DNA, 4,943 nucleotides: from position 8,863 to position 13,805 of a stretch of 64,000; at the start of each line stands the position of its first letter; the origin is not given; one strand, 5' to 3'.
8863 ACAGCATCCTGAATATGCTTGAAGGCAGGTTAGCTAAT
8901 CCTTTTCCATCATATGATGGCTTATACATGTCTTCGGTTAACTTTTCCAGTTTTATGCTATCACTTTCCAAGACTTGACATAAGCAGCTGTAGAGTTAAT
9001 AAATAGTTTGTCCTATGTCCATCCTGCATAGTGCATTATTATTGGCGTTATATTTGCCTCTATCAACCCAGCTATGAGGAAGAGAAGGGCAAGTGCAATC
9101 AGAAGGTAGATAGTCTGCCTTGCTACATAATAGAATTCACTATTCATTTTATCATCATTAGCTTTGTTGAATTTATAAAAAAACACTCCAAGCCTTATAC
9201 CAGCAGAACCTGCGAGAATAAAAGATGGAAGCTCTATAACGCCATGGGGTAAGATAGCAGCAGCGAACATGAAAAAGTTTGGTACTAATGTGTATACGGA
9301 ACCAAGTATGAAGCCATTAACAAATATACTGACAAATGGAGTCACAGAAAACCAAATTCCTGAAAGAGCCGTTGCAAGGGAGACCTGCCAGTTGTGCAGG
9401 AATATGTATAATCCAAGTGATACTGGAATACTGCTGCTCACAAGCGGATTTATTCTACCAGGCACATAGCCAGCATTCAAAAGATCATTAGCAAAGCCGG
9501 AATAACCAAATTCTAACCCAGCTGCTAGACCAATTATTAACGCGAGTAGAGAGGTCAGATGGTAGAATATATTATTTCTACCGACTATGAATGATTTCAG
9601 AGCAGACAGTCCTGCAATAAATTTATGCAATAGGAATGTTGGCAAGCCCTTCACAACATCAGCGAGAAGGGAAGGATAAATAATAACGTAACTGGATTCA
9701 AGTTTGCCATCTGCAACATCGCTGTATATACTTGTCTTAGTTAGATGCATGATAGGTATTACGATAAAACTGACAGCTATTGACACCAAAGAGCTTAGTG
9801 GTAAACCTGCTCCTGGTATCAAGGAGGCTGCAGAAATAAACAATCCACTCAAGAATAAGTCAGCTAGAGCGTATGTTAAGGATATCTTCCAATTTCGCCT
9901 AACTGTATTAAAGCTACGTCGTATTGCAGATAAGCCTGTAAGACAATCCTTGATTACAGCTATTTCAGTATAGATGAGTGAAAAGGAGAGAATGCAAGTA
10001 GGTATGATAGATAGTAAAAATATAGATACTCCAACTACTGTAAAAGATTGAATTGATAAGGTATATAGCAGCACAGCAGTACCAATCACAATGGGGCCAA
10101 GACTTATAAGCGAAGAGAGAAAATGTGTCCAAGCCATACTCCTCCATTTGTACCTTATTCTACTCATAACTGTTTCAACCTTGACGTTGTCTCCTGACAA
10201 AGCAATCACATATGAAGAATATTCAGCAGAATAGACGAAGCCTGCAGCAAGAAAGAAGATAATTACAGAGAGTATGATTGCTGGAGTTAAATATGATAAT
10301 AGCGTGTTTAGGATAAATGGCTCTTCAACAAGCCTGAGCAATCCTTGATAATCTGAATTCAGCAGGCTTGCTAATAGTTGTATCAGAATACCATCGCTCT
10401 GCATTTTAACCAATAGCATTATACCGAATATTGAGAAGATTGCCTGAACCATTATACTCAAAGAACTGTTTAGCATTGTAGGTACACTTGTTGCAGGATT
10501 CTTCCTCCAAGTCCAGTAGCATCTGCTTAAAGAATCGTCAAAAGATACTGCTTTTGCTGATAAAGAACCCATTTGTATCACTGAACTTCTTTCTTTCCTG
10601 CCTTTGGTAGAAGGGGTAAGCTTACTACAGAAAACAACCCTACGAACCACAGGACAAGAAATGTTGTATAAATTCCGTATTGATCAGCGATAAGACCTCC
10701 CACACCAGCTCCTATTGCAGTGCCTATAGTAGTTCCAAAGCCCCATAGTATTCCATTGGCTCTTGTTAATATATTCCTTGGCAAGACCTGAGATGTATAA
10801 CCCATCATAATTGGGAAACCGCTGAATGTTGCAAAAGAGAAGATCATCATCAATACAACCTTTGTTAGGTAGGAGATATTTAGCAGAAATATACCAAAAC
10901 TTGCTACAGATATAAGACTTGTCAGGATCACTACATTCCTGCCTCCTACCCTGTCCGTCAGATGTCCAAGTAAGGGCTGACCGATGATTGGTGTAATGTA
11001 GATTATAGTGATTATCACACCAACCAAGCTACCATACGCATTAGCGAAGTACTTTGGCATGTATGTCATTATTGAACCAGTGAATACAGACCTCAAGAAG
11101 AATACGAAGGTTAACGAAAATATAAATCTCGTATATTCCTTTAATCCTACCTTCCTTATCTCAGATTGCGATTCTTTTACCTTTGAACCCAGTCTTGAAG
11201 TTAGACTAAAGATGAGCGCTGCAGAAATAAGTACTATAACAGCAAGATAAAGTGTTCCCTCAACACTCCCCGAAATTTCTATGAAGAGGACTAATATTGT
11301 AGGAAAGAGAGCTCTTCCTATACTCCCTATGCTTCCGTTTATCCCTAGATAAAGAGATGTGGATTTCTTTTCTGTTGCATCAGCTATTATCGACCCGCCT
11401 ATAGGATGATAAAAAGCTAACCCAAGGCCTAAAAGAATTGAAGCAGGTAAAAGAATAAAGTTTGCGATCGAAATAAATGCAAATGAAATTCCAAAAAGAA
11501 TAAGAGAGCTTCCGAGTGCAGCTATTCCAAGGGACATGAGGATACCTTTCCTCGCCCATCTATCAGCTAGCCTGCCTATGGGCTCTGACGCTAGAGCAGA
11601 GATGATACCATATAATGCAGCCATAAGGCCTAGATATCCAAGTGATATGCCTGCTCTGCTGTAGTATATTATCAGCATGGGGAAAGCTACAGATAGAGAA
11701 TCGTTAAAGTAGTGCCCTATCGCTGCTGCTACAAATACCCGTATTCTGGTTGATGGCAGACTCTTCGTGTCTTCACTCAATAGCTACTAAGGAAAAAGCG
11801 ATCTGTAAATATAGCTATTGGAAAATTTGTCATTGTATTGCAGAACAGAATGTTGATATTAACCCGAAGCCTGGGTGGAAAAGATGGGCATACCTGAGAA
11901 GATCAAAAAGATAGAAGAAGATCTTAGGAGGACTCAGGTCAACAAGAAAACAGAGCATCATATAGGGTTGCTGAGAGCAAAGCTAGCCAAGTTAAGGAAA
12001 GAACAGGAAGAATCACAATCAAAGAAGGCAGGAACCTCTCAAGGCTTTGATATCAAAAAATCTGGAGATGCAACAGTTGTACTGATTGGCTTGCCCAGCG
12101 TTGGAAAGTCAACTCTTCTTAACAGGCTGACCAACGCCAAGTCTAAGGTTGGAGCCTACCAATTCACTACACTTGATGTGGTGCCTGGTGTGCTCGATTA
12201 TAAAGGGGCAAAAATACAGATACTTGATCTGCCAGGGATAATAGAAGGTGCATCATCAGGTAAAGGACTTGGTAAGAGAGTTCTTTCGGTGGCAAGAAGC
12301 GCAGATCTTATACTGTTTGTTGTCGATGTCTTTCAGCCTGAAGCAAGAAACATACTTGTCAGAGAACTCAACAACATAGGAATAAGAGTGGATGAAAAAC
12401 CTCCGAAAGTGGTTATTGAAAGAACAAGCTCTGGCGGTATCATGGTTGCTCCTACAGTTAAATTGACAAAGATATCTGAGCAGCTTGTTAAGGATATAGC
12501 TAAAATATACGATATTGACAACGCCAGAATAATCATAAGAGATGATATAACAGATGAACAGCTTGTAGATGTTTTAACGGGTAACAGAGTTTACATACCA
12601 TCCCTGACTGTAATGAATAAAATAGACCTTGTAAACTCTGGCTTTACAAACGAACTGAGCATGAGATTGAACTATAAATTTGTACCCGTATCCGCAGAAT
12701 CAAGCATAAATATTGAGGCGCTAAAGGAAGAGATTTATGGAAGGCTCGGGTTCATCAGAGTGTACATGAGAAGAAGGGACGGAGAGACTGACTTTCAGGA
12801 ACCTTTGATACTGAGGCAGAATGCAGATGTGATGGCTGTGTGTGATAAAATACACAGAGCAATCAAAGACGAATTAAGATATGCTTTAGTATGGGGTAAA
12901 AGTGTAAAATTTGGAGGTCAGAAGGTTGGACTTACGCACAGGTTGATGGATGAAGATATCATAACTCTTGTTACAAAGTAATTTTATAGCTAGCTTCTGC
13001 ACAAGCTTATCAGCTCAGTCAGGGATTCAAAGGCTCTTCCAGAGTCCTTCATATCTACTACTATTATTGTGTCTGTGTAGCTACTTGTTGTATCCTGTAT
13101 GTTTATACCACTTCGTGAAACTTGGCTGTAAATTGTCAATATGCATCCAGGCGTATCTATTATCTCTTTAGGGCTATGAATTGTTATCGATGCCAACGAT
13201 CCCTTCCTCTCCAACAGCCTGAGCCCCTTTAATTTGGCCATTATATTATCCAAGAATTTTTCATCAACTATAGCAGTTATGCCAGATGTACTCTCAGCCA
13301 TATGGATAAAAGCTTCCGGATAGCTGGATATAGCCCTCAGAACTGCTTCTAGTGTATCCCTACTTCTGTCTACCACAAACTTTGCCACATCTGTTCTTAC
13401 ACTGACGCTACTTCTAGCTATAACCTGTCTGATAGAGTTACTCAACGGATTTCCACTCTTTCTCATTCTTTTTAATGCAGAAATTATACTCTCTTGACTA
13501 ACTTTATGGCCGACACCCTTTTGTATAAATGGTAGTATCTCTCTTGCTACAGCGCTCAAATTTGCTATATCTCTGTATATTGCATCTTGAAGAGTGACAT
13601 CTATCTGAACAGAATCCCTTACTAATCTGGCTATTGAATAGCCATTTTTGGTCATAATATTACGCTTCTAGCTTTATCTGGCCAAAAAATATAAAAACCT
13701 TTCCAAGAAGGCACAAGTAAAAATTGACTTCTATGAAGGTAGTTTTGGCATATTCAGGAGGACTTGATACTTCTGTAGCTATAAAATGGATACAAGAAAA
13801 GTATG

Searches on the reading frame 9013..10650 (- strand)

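Call 16: search_protein_families(library=pfam, proteins=[window:9013-10650:-])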
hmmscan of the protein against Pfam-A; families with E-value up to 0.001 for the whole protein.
window:9013-10650:- (545 aa): 1 family
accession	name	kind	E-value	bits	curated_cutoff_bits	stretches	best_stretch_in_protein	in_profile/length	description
PF01944.22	SpoIIM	-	4e-24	85.8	26.9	1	370-536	4-163/163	Stage II sporulation protein M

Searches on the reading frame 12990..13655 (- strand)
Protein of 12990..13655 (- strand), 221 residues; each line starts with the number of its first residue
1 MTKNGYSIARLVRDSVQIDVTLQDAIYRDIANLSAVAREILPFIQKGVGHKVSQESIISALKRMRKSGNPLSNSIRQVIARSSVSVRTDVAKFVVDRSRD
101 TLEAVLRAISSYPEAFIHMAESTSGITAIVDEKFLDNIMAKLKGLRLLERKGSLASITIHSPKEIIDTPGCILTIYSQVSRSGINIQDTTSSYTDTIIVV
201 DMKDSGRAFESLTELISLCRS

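Call 60: search_protein_families(library=pfam, proteins=[window:12990-13655:-], max_evalue=0.001)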
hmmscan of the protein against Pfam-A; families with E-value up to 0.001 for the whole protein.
window:12990-13655:- (221 aa): 1 family
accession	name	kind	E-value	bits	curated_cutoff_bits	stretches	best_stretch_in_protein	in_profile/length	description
PF13840.12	ACT_7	-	4.8e-06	26.8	27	1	154-213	6-64/65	ACT domain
